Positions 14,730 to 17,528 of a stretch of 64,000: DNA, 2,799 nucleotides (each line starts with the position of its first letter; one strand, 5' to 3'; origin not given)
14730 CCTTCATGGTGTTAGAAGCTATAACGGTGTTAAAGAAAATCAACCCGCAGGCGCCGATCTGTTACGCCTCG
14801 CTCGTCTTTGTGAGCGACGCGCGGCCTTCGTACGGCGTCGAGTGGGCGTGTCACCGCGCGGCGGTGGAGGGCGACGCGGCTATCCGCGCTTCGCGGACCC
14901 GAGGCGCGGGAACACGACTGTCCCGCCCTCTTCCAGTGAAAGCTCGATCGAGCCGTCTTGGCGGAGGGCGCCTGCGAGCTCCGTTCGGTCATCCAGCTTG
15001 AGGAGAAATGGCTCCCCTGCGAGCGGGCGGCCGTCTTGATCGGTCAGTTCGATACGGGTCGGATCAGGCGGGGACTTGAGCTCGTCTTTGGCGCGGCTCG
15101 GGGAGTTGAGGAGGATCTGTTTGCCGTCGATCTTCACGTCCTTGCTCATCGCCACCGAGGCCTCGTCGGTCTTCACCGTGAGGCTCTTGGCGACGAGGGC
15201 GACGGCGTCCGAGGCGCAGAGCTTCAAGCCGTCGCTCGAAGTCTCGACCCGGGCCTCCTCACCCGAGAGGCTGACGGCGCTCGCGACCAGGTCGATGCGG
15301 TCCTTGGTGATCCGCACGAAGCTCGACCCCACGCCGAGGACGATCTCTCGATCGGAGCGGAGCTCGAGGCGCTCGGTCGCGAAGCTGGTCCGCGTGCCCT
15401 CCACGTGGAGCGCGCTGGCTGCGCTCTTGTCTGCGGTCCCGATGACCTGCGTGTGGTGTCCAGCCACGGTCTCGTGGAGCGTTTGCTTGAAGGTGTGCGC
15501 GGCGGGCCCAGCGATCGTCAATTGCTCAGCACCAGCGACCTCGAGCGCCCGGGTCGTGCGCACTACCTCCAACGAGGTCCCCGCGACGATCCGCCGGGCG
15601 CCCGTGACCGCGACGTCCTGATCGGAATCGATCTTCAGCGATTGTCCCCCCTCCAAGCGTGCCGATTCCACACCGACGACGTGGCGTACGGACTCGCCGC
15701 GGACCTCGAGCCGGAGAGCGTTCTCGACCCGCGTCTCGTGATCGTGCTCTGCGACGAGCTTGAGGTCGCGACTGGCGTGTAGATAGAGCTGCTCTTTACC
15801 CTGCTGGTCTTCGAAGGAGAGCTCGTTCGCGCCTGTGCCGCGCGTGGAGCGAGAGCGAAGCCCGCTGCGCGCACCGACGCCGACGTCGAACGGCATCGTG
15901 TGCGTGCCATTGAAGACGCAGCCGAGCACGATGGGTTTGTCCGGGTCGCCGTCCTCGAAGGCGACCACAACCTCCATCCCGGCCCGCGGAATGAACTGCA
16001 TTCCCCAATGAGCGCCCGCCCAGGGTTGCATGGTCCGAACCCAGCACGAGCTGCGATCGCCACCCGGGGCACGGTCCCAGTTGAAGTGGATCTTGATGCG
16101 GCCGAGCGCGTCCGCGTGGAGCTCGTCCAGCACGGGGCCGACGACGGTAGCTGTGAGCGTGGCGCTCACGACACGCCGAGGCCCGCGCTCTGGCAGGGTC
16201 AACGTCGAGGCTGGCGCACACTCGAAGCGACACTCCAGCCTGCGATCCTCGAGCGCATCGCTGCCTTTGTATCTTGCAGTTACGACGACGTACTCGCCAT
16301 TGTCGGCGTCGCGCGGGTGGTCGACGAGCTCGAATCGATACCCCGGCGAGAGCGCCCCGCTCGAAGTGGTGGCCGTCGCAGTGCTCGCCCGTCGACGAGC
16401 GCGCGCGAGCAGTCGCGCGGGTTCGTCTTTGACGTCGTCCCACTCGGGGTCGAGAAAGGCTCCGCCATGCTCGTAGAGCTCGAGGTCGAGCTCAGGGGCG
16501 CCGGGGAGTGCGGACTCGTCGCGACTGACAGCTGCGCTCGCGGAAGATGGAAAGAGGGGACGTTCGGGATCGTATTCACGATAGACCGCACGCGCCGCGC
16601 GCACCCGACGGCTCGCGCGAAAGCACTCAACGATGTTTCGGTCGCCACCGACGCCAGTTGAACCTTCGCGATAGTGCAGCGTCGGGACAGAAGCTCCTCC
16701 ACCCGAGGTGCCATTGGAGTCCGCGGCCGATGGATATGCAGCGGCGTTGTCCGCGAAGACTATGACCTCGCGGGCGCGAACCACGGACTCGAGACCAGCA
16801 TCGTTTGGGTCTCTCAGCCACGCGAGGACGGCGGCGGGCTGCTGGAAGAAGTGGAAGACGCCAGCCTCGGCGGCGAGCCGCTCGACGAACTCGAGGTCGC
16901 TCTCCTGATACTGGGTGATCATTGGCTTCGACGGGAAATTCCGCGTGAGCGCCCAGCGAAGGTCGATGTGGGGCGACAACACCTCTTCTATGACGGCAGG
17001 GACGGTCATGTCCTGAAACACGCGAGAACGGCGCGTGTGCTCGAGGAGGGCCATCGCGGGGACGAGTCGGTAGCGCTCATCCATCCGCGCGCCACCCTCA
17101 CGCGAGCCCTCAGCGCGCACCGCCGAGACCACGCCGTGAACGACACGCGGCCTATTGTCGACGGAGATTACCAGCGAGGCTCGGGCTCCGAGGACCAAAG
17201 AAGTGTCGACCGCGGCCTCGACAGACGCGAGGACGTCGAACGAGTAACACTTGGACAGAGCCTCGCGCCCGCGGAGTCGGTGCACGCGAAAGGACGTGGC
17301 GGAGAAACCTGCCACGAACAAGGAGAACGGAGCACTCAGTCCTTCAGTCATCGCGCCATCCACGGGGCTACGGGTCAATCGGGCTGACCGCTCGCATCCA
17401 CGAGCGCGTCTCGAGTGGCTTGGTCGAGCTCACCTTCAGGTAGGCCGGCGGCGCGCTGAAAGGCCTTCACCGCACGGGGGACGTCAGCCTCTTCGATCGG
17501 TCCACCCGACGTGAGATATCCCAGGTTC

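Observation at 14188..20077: vgrG1 is the last gene of a three-gene unit (DUF218 membrane protein, LysM/PG-binding protein, VgrG) with 4-bp translational coupling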

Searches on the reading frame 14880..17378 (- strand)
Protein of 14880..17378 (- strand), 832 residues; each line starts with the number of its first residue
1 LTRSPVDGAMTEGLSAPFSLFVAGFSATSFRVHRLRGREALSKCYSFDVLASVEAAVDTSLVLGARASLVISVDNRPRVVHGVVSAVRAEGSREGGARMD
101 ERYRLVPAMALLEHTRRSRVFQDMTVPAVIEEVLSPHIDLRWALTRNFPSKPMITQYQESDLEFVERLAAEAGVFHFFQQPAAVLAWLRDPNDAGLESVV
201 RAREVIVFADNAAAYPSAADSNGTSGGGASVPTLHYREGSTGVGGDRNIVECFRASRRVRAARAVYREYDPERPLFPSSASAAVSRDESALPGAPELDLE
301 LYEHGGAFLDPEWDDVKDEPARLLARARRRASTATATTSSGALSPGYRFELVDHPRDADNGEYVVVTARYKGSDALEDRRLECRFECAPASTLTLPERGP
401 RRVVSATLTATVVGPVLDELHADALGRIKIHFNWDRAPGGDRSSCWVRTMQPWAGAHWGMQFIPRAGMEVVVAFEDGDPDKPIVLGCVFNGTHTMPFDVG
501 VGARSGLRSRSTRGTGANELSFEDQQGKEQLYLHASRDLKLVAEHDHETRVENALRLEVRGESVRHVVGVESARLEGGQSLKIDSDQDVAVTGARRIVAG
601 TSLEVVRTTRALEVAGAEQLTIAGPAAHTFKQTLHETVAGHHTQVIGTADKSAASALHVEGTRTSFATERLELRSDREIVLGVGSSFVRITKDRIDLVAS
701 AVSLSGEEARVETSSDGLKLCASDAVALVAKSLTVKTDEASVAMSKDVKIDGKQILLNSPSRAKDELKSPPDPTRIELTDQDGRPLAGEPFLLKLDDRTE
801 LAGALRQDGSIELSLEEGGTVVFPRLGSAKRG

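Call 5: search_protein_families(library=pfam, proteins=[window:14880-17378:-], max_evalue=0.1)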
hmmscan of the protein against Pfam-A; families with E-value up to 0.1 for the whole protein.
window:14880-17378:- (832 aa): 4 families
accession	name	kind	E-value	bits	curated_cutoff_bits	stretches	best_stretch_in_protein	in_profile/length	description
PF05954.17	Phage_GPD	-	4.9e-57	193.9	30.1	1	38-374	1-303/305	Phage tail baseplate hub (GPD)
PF22178.3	Gp5_trimer_C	-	1.7e-21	76.9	30.9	1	505-602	1-99/112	Bacteriophage T4 gp5 C-terminal trimerisation domain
PF04717.18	Phage_base_V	-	1.2e-16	61.3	23.8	1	413-489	2-75/75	Type VI secretion system/phage-baseplate injector OB domain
PF20093.5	DUF6484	-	2.1e-06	28.7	27.6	1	467-488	40-61/61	Domain of unknown function (DUF6484)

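Call 60: search_protein_families(library=ncbifam, proteins=[window:14880-17378:-], max_evalue=0.01)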
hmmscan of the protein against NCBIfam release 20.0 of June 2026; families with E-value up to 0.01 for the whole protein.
window:14880-17378:- (832 aa): 4 families
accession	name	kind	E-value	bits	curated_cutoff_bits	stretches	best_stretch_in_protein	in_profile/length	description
TIGR03361.1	VI_Rhs_Vgr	subfamily_domain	2.8e-114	382.5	186.35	1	25-553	7-510/513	type VI secretion system tip protein TssI/VgrG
TIGR01646.1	vgr_GE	subfamily_domain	3.5e-90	303.3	121.8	2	247-538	190-480/480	type VI secretion system tip protein VgrG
NF033848.1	VgrG_rel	hypoth_equivalog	1.4e-16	59.9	275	1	406-548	372-514/547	VgrG-related protein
NF041249.1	T6SS_TssI_Fran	equivalog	8.8e-06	25.8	100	1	650-754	23-129/163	type VI secretion system tip protein TssI/VgrG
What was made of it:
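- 14880..17351 (-): vgrG (TssI), 823 aa from ATG 17351 (the maximal TTG ORF starts at 17378). The long C-terminal extension is conserved in VgrGs that pair with PGB proteins. Calls 5 and 60.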

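Call 73: list_cluster_members(proteins=[window:14883-17378:-, window:14883-17363:-, window:14880-17351:-])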
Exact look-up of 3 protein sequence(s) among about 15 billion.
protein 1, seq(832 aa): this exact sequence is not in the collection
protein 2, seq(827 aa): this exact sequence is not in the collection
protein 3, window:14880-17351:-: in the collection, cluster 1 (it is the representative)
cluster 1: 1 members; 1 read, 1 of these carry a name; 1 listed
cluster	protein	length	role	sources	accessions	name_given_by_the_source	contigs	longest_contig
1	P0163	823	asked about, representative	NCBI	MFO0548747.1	MAG: type VI secretion system tip protein TssI/VgrG [Polyangiaceae bacterium]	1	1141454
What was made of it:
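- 14880..17351 (-): The NCBI start is confirmed by call 73.
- Checked: It is the start in the NCBI record (823 aa, call 73).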
